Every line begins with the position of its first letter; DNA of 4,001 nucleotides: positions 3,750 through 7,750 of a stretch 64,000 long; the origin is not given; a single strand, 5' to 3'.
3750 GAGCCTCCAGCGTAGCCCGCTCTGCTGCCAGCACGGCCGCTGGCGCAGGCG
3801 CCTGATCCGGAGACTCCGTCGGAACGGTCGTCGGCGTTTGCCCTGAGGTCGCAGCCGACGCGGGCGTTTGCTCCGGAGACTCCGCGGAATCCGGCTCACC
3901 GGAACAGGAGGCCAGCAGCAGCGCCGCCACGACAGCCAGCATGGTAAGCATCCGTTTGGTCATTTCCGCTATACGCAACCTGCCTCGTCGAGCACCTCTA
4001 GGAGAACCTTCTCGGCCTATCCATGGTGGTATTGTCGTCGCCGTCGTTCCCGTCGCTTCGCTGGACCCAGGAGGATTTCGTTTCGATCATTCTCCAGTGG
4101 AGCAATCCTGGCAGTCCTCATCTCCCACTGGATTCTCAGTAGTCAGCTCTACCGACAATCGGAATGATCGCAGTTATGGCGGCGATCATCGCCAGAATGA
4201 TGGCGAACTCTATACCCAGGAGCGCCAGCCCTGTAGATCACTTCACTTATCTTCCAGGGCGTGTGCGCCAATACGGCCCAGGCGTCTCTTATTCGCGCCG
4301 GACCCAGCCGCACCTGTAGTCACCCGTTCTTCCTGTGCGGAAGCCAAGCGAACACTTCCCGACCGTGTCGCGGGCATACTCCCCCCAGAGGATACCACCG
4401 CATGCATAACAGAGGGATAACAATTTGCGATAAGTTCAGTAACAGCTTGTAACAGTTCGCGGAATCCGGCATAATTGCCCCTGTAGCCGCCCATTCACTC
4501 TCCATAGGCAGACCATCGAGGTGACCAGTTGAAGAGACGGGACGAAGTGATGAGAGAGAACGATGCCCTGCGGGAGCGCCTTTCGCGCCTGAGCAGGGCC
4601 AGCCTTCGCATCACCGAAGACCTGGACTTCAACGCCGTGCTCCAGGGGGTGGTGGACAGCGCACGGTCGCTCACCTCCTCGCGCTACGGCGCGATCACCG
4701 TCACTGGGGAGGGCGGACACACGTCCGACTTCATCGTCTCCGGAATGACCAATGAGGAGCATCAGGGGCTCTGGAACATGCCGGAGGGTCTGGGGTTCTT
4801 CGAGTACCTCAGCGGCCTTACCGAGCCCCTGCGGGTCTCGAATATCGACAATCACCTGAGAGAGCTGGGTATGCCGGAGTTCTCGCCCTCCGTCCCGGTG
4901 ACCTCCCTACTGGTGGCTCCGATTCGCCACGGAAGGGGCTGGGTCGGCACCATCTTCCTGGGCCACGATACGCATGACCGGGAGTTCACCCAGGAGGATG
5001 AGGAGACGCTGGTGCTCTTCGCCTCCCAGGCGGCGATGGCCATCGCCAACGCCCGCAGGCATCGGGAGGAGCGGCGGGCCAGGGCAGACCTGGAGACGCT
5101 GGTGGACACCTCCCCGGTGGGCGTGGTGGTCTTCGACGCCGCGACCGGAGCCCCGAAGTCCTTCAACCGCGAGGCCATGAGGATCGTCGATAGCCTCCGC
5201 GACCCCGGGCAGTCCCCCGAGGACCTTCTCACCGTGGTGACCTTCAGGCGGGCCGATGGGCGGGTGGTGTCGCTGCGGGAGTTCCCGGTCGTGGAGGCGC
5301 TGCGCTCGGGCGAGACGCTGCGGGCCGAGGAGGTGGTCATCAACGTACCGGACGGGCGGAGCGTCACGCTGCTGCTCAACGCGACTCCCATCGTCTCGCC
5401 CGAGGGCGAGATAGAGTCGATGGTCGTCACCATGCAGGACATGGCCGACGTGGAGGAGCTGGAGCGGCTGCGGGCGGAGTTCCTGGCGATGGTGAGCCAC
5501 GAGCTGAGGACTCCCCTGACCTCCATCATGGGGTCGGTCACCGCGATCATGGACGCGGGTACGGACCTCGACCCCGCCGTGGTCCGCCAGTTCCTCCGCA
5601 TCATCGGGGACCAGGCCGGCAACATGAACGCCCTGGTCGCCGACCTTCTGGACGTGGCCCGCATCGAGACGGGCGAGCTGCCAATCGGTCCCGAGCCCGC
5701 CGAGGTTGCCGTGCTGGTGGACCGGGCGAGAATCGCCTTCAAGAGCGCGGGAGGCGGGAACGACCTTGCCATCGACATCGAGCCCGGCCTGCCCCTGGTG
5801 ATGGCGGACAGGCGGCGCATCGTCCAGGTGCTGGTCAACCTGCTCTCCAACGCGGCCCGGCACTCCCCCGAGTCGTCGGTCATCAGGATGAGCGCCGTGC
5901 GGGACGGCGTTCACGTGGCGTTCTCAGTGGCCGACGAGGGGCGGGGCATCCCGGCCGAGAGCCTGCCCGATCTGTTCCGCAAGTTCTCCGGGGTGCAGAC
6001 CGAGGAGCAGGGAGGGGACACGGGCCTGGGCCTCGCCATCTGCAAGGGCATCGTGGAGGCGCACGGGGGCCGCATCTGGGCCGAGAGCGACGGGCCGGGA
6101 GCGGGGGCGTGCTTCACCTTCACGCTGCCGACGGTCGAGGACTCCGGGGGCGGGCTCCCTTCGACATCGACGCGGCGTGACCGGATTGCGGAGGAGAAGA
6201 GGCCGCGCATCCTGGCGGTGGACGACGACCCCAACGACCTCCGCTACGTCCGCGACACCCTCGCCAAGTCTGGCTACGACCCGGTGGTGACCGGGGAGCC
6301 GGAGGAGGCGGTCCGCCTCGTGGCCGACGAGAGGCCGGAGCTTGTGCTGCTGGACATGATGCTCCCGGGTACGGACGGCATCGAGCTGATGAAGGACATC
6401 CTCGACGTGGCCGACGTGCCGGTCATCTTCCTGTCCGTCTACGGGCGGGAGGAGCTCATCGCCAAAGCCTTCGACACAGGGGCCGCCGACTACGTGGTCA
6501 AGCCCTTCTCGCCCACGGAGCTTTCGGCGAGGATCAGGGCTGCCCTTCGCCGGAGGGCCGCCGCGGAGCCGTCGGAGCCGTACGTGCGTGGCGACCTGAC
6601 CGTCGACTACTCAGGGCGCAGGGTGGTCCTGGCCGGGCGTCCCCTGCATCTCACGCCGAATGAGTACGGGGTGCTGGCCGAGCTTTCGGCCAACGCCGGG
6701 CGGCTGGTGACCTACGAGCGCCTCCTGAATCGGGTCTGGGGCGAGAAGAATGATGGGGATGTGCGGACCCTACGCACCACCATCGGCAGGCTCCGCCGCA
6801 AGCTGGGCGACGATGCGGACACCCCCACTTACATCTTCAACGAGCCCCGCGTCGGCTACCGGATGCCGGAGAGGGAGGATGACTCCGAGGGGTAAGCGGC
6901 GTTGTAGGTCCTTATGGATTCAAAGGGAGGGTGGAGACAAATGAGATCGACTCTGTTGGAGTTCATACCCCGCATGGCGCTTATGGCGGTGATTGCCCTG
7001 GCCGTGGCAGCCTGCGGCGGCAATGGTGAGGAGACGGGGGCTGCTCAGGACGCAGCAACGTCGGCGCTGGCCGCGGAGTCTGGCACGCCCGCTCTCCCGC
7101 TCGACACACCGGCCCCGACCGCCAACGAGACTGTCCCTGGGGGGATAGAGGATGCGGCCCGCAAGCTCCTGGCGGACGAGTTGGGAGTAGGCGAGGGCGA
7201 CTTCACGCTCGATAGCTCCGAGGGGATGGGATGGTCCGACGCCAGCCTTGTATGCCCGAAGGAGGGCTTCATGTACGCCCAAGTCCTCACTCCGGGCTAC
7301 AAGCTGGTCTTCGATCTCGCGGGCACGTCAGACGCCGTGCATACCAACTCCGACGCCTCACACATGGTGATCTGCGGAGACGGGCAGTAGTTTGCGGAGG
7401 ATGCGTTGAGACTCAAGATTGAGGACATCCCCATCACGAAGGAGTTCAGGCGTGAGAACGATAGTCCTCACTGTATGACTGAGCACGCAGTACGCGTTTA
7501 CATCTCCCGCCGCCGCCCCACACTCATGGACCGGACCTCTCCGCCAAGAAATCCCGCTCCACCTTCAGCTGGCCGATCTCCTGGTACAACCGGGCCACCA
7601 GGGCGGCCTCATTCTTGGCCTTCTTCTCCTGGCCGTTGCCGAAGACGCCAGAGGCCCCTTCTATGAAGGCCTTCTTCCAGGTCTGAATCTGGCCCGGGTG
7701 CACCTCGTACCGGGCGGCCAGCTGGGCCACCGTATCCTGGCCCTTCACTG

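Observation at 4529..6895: A whole two-component system in one soluble polypeptide, divergent from the LRR array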

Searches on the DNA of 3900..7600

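Call 52: search_rna_families(source=window, start=3900, end=7600, threshold=evalue, max_evalue=1)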
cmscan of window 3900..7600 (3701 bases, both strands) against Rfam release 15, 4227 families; matches with E-value up to 1: 0.
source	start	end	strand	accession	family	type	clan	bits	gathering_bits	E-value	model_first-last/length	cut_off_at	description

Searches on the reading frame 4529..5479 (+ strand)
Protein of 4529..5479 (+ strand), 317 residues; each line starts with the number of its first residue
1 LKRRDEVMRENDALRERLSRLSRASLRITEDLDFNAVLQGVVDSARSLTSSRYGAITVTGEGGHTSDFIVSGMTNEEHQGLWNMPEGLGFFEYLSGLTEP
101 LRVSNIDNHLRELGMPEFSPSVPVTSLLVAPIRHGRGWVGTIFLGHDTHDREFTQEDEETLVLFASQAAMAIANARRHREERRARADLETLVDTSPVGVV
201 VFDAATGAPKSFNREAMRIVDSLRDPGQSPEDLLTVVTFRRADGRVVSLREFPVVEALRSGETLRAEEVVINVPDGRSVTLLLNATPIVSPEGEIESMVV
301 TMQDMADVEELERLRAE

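Call 13: search_solved_structures(query=window:4529-5479:+, max_evalue=1, show_alignments=3)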
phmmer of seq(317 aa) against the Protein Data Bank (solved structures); distinct sequences matched with E-value up to 1: 9.
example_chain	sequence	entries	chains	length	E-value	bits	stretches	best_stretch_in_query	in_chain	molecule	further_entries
4ynr_A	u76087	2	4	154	8.3e-19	71.1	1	30-180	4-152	Redox sensor histidine kinase response regulator DevS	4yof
2y79_A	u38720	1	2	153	8.3e-19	71.1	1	31-180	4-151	REDOX SENSOR HISTIDINE KINASE RESPONSE REGULATOR DEVS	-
2w3d_A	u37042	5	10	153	1.2e-18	70.7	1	31-180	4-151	TWO COMPONENT SENSOR HISTIDINE KINASE DEVS (GAF FAMILY PROTEIN)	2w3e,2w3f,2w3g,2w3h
2y8h_A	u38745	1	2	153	1.6e-18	70.2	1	31-180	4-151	TWO COMPONENT SENSOR HISTIDINE KINASE DEVS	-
2vzw_A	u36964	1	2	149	9.2e-15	57.9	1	35-182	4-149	PROBABLE HISTIDINE KINASE RESPONSE REGULATOR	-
8w26_A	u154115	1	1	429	0.00071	22.1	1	119-194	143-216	histidine kinase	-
2lb5_A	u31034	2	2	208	0.0086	18.6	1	119-176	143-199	Sensor histidine kinase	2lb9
2k2n_A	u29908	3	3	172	0.025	17.1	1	119-176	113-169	Sensor protein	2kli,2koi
4bwi_A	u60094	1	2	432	0.088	15.3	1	121-185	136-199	PHYTOCHROME-LIKE PROTEIN CPH2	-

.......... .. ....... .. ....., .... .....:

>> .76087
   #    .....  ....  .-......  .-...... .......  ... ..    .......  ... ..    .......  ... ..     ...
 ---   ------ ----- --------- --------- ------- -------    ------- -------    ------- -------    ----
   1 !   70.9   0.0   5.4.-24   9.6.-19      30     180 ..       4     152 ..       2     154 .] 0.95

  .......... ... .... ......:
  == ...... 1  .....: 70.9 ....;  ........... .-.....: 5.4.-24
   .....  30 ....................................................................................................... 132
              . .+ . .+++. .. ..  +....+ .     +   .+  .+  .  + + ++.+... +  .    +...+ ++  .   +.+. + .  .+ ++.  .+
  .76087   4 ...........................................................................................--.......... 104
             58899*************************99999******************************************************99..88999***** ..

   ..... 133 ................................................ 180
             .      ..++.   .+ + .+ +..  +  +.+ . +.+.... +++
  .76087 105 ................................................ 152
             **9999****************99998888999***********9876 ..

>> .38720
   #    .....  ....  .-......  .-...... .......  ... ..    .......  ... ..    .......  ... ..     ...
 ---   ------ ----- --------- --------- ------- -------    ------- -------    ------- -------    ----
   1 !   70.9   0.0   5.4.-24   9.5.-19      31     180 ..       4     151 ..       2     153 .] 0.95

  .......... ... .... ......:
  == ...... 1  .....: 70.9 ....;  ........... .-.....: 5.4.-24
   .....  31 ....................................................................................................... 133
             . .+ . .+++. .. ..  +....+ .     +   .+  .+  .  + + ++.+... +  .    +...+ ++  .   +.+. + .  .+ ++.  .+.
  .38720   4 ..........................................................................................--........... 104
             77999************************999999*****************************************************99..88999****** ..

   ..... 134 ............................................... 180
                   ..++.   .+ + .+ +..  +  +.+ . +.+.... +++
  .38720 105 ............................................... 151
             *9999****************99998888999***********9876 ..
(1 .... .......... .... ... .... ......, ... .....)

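Call 67: predict_structure(alignment_id=A3)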
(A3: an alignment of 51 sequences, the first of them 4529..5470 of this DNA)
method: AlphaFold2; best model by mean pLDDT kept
length: 314 residues; sequences in the alignment: 51
mean_pLDDT: 80.4   pTM: 0.60
mean pLDDT of the five models: 80.4, 79.4, 76.6, 73.9, 69.6
residues with pLDDT >= 90: 73; 70-90: 184; 50-70: 47; < 50: 10
segments of 3 or more residues with pLDDT < 50: 23-31
pLDDT, mean of each block of 10 residues (from residue 1): 66 60 44 76 90 87 71 83 68 78 88 76 85 85 88 91 90 80 78 85 86 91 90 86 80 68 78 91 87 85 84 69
secondary structure, 60 per line:
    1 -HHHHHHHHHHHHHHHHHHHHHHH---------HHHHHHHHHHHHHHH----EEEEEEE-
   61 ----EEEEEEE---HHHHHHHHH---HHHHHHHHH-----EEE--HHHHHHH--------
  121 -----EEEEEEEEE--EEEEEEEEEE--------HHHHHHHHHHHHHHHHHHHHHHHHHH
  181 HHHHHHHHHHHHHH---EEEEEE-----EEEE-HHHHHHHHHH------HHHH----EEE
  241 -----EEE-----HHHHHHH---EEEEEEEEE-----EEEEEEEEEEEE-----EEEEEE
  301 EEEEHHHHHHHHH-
elements in order: H2-24 H34-48 E53-59 E65-71 H75-83 H87-95 E101-103 H106-112 E126-134 E137-146 H155-194 E198-203 E209-212 H214-223 H230-233 E238-240 E246-248 H254-260 E264-272 E278-289 E295-304 H305-313

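Call 71: fold_search(model_id=the predicted structure, library=pdb)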
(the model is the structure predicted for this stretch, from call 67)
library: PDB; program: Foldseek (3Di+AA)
matches with E <= 10: 1594; with E <= 0.001: 529
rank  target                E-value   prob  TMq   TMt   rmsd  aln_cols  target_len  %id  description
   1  2w3e_B                1.5e-11  1.00  0.40  0.82   3.1       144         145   31  Oxidized structure of the first GAF domain of Mycobacterium tuberculosis DosS (released 2009-03-10)
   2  2y79_B                3.0e-11  1.00  0.42  0.84   3.1       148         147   30  STRUCTURE OF THE FIRST GAF DOMAIN E87A MUTANT OF MYCOBACTERIUM TUBERCULOSIS DOSS (released 2011-02-16)
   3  2vzw_B                4.7e-11  1.00  0.40  0.81   3.0       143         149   28  X-ray structure of the heme-bound GAF domain of sensory histidine kinase DosT of Mycobacterium tuberculosis (released 2009-03-17)
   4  2w3g_B                6.6e-11  1.00  0.41  0.83   3.1       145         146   31  Air-oxidized structure of the first GAF domain of Mycobacterium tuberculosis DosS (released 2009-03-10)
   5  2vzw_A                8.8e-11  1.00  0.40  0.82   3.0       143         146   28  X-ray structure of the heme-bound GAF domain of sensory histidine kinase DosT of Mycobacterium tuberculosis (released 2009-03-17)
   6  2w3d_A                9.8e-11  1.00  0.41  0.81   3.7       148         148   31  Structure of the first GAF domain of Mycobacterium tuberculosis DosS (released 2009-03-10)
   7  2y8h_B                9.8e-11  1.00  0.40  0.81   3.3       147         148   31  STRUCTURE OF THE FIRST GAF DOMAIN E87G MUTANT OF MYCOBACTERIUM TUBERCULOSIS DOSS (released 2011-02-23)
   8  2w3h_B                1.6e-10  1.00  0.39  0.80   3.4       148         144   29  Cyanide bound structure of the first GAF domain of Mycobacterium tuberculosis DosS (released 2009-03-10)
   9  2w3d_B                3.0e-10  1.00  0.39  0.80   3.4       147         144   29  Structure of the first GAF domain of Mycobacterium tuberculosis DosS (released 2009-03-10)
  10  2y8h_A                3.8e-10  1.00  0.38  0.74   4.2       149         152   28  STRUCTURE OF THE FIRST GAF DOMAIN E87G MUTANT OF MYCOBACTERIUM TUBERCULOSIS DOSS (released 2011-02-23)
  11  2w3g_A                4.8e-10  1.00  0.40  0.80   3.8       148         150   31  Air-oxidized structure of the first GAF domain of Mycobacterium tuberculosis DosS (released 2009-03-10)
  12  4yof_B                4.8e-10  1.00  0.38  0.79   3.5       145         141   28  DosS GAFA Domain Reduced Nitric Oxide Bound Crystal Structure (released 2016-03-23)
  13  2y79_A                5.1e-10  1.00  0.39  0.77   4.0       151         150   29  STRUCTURE OF THE FIRST GAF DOMAIN E87A MUTANT OF MYCOBACTERIUM TUBERCULOSIS DOSS (released 2011-02-16)
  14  4lrx_C                5.1e-10  1.00  0.45  0.47   7.3       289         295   15  Crystal Structure of the E.coli DhaR(N)-DhaK complex (released 2014-01-29)
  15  2w3h_A                5.4e-10  1.00  0.39  0.77   4.1       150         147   29  Cyanide bound structure of the first GAF domain of Mycobacterium tuberculosis DosS (released 2009-03-10)
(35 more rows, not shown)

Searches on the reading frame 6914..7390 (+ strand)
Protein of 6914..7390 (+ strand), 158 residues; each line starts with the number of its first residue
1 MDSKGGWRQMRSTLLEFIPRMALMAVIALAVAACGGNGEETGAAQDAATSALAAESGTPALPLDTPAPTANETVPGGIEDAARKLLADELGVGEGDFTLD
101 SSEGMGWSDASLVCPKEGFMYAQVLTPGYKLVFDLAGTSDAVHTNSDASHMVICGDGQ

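Call 3: search_protein_families(library=pfam, proteins=[window:6914-7390:+], max_evalue=0.01)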
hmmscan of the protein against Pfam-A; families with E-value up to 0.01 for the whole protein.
window:6914-7390:+ (158 aa): 0 families

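Call 4: search_protein_families(library=ncbifam, proteins=[window:6914-7390:+], max_evalue=0.01)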
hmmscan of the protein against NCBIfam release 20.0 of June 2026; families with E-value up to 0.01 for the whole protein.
window:6914-7390:+ (158 aa): 1 family
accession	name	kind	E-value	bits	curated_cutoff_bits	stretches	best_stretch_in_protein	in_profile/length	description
NF053527.1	lipo_Cory_WKLS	subfamily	0.0025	17.7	105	1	22-72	4-52/166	WKL family lipoprotein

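Call 80: search_protein_families(library=pfam, proteins=[window:6941-7390:+], max_evalue=0.01)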
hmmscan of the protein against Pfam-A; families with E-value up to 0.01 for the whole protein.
window:6941-7390:+ (149 aa): 0 families
